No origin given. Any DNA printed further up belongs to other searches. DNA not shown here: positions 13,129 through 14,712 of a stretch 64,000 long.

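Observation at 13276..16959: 1227-aa fusion protein: cupin-like + Gfo/Idh/MocA-like dehydrogenase + ~500-aa C-terminal region with no recognisable domain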

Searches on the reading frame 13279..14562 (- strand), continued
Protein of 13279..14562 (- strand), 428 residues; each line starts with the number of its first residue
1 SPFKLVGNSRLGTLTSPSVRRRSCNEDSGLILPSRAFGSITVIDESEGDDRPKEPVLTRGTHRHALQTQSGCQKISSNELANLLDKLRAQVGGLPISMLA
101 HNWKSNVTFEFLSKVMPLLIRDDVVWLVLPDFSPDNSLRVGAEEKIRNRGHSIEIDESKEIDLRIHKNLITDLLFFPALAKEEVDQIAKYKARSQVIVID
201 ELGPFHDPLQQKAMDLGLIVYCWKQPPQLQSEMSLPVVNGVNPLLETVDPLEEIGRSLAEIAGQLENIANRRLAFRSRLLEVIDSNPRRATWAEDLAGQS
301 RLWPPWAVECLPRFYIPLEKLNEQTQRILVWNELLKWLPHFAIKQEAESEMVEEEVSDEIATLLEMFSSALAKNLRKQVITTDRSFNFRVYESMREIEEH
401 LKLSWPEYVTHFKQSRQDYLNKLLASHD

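Call 99: find_encoding_contigs(protein=P0162, flank=8000, max_places=3)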
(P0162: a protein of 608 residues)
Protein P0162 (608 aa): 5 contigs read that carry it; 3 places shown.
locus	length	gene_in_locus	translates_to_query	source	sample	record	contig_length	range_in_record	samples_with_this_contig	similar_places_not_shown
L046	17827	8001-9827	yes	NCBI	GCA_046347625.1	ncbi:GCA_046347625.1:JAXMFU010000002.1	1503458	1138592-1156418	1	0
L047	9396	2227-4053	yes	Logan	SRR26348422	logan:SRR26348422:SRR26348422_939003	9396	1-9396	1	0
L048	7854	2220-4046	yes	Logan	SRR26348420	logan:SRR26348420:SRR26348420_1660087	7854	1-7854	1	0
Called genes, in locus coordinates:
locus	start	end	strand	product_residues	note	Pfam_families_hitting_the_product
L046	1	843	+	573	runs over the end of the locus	PF00528:BPD_transp_1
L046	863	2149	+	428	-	PF00005:ABC_tran, PF13304:AAA_21 (faint), PF09821:AAA_assoc_C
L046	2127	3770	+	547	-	PF00512:HisKA, PF02518:HATPase_c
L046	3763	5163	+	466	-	PF00072:Response_reg, PF00158:Sigma54_activat, PF14532:Sigma54_activ_2, PF07728:AAA_5 (weak), PF25601:AAA_lid_14, PF02954:HTH_8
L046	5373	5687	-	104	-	-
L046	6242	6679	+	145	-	-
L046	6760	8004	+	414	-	PF08937:ThsB_TIR (weak), PF13676:TIR_2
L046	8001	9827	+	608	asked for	PF18163:LD_cluster2, PF18180:LD_cluster3 (weak)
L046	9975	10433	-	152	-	PF00072:Response_reg (faint)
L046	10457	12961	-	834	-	PF13185:GAF_2 (weak), PF01590:GAF, PF13492:GAF_3 (faint), PF01590:GAF, PF02518:HATPase_c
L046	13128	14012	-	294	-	PF04389:Peptidase_M28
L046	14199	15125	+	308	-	PF02826:2-Hacid_dh_C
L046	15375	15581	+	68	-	-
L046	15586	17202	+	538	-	PF03050:DDE_Tnp_IS66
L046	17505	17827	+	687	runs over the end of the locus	PF00795:CN_hydrolase, PF02540:NAD_synthase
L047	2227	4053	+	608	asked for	PF18163:LD_cluster2, PF18180:LD_cluster3 (weak)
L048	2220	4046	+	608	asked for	PF18163:LD_cluster2, PF18180:LD_cluster3 (weak)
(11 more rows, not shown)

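Call 104: search_protein_families(library=padloc, proteins=[L046:6242-6679:+, L046:6760-8004:+, L046:8001-9827:+, L046:9975-10433:-, L046:10457-12961:-], max_evalue=0.01)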
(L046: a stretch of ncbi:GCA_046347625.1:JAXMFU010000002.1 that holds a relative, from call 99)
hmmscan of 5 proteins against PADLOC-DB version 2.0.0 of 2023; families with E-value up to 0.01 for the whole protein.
L046:6242-6679:+ (145 aa): 4 families
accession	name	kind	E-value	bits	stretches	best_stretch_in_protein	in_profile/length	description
PDLC04686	PDC-M50A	-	5.6e-31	105.6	1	13-141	7-129/134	-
PDLC04684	PDC-M50A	-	8.9e-24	82.7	1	14-144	17-140/159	-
PDLC04685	PDC-M50A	-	2.8e-17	61.2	1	14-140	8-125/130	-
PDLC04687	PDC-M50A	-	1.6e-15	55.4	1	13-137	14-135/144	-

L046:6760-8004:+ (414 aa): 11 families
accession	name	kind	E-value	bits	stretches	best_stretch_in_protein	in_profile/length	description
PDLC00434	ThsB1|ThsB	-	9.3e-13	46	1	15-228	25-226/396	TIR-like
PDLC02012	SAVED5--SAVED_TIR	-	1.7e-09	35.3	1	134-216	14-89/404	-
PDLC00426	ThsB1|ThsB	-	1.2e-05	22.7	1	128-226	234-329/352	TIR-like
PDLC00433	ThsB1|ThsB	-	0.00013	20.1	1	135-231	4-97/164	TIR-like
PDLC00728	Effector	-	0.00015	18.8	1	133-213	9-82/432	TIR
PDLC00727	Effector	-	0.00036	17.1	1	133-211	173-244/590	TIR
PDLC00436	ThsB1|ThsB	-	0.00044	17.8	1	130-218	32-116/183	TIR-like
PDLC02013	SAVED5--SAVED_TIR_JAB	-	0.00054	16.6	1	132-211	171-243/584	-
PDLC05062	PDC-S66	-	0.0009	16.8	1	134-216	149-224/282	-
PDLC00423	ThsB1|ThsB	-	0.0054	14.4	0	131-215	33-114/190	TIR-like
PDLC00418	ThsB1|ThsB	-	0.0082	14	0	135-229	6-99/155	TIR-like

L046:8001-9827:+ (608 aa): 2 families
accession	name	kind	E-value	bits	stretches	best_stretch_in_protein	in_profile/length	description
PDLC00407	ThsA1|ThsA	-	0.00059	16.6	1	104-192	347-436/478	STALD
PDLC01349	Cas5f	-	0.0024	15.8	0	397-490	115-201/254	CAS-I-F; effector_G5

L046:9975-10433:- (152 aa): 1 family
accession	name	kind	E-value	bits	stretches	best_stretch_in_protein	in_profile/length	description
PDLC04725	PDC-M60B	-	8.6e-06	23.7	1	2-64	4-63/158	-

L046:10457-12961:- (834 aa): 3 families
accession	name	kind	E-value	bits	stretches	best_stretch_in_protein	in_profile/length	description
PDLC04647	PDC-M43B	-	4e-12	43.8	1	713-817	223-322/347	-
PDLC04650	PDC-M43B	-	3.8e-07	27.7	1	714-815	223-321/344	-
PDLC04649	PDC-M43B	-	3e-05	21.1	1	711-804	222-310/345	-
